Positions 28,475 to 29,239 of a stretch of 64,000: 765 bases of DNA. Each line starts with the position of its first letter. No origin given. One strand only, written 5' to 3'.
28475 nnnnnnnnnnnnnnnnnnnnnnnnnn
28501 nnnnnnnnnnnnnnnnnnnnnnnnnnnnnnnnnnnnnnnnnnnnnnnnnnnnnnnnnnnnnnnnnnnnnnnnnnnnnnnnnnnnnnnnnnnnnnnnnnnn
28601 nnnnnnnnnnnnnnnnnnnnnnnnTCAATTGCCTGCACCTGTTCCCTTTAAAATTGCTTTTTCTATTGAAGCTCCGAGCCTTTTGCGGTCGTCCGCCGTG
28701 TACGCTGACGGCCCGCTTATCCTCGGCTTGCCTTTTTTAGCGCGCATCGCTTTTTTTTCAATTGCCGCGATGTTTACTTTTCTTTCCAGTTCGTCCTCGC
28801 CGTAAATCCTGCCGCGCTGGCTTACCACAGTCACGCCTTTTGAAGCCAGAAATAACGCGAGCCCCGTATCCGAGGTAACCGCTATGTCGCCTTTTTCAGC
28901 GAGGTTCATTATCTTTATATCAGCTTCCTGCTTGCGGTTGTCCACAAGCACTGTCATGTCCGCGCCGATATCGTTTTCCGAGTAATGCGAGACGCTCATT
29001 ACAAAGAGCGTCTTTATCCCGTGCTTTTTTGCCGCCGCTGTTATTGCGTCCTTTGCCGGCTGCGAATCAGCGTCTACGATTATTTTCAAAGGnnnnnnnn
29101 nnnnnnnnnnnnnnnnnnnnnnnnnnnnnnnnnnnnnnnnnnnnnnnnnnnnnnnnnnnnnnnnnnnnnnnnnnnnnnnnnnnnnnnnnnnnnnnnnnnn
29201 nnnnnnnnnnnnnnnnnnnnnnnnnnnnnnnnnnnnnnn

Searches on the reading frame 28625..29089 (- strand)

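Call 8: search_protein_families(library=pfam, proteins=[window:28625-29089:-], max_evalue=0.001)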
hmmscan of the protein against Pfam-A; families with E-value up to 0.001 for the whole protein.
window:28625-29089:- (154 aa): 2 families
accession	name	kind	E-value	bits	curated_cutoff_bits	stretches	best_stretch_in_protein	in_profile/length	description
PF02639.20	DUF188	-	2.3e-24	86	24.3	1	16-146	2-128/130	Uncharacterized BCR, YaiI/YqxD family COG1671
PF18477.7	PIN_9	-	0.00053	20.6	26.3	0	47-94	67-116/116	PIN like domain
